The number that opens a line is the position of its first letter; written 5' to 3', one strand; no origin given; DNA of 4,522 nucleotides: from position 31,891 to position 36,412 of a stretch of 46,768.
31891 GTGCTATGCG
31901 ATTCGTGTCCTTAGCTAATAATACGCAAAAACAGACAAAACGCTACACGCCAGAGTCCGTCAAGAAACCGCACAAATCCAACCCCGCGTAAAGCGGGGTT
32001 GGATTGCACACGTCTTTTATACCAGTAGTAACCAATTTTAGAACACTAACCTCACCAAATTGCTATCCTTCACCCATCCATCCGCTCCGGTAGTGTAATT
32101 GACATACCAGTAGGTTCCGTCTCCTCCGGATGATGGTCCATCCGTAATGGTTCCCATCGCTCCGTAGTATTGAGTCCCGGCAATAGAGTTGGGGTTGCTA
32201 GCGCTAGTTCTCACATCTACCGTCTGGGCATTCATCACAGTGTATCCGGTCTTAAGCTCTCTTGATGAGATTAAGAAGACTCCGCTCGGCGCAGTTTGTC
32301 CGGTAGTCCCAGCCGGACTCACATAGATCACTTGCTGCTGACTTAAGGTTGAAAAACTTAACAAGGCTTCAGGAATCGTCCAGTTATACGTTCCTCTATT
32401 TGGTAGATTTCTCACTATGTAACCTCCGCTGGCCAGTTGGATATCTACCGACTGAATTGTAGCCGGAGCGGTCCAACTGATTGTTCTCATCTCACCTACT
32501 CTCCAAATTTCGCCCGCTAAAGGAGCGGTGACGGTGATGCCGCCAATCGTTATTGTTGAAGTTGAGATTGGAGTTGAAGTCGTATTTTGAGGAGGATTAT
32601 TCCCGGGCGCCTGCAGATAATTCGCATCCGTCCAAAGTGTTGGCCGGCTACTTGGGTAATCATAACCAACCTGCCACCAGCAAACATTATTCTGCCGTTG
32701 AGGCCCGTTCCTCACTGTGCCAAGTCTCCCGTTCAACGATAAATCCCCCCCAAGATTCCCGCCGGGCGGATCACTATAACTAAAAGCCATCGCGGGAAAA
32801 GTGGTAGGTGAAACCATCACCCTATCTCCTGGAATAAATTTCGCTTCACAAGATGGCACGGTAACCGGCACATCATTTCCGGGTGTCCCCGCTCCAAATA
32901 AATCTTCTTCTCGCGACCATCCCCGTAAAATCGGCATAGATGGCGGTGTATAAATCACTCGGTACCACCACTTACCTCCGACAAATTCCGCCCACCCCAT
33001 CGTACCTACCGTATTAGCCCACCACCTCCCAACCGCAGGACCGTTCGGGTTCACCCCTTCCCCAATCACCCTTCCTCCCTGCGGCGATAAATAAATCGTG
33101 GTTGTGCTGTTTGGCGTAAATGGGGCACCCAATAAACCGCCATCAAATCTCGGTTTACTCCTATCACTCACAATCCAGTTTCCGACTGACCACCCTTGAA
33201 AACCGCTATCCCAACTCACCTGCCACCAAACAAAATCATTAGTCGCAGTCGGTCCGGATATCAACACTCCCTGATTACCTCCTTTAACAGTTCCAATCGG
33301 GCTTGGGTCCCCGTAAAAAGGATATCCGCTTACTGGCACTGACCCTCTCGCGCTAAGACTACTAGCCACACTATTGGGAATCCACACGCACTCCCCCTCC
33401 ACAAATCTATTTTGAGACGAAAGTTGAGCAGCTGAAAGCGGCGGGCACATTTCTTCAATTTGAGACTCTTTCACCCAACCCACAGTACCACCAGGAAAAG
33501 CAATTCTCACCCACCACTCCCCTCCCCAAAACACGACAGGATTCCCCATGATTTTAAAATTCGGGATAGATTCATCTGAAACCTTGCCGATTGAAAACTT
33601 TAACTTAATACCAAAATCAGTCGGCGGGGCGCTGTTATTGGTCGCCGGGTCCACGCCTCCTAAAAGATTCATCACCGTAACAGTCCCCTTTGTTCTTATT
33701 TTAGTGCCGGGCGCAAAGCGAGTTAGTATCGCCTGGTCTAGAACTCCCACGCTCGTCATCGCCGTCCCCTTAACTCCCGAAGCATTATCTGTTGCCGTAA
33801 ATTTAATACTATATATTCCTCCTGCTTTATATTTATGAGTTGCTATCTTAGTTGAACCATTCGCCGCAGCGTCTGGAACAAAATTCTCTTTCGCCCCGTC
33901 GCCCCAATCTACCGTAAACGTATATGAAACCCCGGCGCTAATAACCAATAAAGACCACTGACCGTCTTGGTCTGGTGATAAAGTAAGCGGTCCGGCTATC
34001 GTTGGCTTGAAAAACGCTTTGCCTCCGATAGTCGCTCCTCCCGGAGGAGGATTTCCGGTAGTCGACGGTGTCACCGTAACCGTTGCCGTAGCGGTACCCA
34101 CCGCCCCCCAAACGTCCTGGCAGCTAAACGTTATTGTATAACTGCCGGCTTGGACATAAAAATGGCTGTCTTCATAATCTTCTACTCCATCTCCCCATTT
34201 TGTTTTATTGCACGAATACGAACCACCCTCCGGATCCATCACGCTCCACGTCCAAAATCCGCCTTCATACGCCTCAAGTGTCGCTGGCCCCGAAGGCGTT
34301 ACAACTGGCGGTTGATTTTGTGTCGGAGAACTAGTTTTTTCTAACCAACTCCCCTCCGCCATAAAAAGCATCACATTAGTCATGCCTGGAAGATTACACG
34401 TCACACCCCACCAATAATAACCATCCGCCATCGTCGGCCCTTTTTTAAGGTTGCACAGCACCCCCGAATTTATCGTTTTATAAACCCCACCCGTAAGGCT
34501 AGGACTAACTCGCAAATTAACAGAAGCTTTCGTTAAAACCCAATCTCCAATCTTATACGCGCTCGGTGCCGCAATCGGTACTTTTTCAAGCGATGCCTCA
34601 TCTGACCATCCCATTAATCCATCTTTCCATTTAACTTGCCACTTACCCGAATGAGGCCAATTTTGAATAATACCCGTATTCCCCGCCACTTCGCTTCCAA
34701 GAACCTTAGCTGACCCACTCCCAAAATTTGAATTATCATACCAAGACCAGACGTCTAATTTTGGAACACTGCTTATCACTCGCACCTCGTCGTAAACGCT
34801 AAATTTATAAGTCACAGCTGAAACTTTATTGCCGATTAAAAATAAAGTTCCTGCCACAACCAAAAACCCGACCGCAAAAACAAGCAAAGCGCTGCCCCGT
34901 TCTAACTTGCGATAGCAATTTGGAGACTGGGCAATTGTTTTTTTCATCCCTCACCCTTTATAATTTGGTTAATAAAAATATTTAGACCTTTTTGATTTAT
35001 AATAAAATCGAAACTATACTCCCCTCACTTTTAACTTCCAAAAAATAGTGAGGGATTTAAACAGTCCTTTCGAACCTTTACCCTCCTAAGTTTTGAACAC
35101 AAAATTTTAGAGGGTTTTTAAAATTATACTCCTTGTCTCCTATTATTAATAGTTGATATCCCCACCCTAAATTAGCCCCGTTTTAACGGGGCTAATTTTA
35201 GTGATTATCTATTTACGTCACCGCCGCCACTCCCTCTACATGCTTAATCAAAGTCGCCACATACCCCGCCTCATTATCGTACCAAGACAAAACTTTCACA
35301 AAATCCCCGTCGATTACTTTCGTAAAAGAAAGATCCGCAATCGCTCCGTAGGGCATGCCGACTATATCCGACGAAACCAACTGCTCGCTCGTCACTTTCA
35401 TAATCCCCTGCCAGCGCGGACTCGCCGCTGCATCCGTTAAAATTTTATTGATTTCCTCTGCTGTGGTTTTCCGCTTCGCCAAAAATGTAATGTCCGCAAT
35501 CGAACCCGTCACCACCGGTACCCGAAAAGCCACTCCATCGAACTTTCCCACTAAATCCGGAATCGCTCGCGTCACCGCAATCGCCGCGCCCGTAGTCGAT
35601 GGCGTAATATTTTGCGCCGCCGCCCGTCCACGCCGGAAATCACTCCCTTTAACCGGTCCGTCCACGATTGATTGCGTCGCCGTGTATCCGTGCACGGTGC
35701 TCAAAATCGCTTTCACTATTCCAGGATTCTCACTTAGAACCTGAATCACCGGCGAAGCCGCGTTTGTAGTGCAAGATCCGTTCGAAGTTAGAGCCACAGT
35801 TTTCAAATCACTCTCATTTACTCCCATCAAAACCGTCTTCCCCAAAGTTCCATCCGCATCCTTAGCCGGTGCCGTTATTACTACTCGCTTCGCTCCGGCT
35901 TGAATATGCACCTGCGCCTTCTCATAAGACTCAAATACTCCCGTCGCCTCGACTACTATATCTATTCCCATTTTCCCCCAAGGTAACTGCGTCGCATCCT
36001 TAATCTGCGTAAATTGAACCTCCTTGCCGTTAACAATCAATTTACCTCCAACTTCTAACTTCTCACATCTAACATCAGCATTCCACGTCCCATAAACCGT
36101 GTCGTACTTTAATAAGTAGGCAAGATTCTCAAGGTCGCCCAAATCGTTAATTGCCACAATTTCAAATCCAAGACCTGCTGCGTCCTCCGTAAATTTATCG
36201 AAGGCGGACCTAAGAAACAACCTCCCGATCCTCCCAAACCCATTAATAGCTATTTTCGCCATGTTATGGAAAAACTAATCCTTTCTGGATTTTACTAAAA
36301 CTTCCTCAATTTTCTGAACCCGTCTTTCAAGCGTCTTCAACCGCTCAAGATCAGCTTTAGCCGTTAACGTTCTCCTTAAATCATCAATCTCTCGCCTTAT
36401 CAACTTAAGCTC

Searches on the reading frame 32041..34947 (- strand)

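Call 11: search_protein_families(library=pfam, proteins=[window:32041-34947:-], max_evalue=0.001)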
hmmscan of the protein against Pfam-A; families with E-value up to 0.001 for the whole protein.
window:32041-34947:- (969 aa): 2 families
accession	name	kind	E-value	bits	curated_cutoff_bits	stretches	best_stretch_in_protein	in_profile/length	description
PF18911.6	PKD_4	-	3.6e-07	30.6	27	0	341-399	34-82/85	PKD domain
PF00801.26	PKD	-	7.9e-06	26.2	23.5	0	337-395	24-75/80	PKD domain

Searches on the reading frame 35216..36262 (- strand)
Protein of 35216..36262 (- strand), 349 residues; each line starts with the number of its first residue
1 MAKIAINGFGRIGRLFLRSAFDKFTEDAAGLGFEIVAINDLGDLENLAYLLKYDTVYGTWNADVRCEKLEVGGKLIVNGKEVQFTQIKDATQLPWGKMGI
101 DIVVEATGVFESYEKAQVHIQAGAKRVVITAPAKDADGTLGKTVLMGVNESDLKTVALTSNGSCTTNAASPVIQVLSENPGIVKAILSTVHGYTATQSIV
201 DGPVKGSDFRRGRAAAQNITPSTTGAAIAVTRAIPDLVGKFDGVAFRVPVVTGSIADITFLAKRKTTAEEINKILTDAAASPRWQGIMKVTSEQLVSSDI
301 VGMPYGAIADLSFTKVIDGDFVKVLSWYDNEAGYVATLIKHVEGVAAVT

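Call 7: search_protein_families(library=pfam, proteins=[window:35216-36262:-], max_evalue=0.01)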
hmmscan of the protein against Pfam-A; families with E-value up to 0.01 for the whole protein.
window:35216-36262:- (349 aa): 2 families
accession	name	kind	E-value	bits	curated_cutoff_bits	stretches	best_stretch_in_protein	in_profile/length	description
PF02800.25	Gp_dh_C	-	3.3e-50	170.2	24.4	1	171-328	3-158/158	Glyceraldehyde 3-phosphate dehydrogenase, C-terminal domain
PF00044.30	Gp_dh_N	-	2.9e-33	114.6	31.7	1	3-112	2-100/101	Glyceraldehyde 3-phosphate dehydrogenase, NAD binding domain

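Call 15: find_encoding_contigs(protein=window:35216-36262:-, flank=10000, max_places=5)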
Protein window:35216-36262:- (349 aa): 10 contigs read that carry it; 5 places shown.
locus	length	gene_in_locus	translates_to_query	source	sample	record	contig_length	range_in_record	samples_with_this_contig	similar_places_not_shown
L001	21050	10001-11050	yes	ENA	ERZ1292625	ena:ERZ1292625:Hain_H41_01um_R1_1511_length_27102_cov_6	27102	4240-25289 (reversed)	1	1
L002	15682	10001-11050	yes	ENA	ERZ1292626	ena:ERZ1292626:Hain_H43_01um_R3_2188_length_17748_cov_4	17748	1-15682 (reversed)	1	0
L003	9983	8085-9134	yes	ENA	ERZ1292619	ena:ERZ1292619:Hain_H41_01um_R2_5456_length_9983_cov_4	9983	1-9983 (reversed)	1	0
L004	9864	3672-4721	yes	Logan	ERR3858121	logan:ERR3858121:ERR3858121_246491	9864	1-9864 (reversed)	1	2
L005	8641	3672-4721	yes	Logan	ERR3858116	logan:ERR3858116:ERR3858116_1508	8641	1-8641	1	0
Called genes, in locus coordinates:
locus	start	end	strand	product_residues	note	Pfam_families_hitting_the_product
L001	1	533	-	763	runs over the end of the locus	PF03477:ATP-cone, PF17975:RNR_Alpha, PF21995:RNR-II_ins_dom (weak)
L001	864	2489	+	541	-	PF00932:LTD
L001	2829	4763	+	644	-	-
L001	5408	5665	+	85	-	-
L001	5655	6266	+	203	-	PF08843:AbiEii (faint)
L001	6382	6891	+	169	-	PF00588:SpoU_methylase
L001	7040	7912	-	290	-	-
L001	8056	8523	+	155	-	PF02643:DUF192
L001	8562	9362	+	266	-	-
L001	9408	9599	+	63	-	-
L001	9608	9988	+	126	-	-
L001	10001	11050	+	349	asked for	PF00044:Gp_dh_N, PF02800:Gp_dh_C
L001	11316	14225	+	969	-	PF00801:PKD (faint), PF18911:PKD_4 (faint)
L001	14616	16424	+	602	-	PF01471:PG_binding_1, PF00801:PKD (faint), PF18911:PKD_4 (weak)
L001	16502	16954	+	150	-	PF02502:LacAB_rpiB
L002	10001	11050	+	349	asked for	PF00044:Gp_dh_N, PF02800:Gp_dh_C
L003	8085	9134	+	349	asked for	PF00044:Gp_dh_N, PF02800:Gp_dh_C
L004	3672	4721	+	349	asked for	PF00044:Gp_dh_N, PF02800:Gp_dh_C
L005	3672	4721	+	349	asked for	PF00044:Gp_dh_N, PF02800:Gp_dh_C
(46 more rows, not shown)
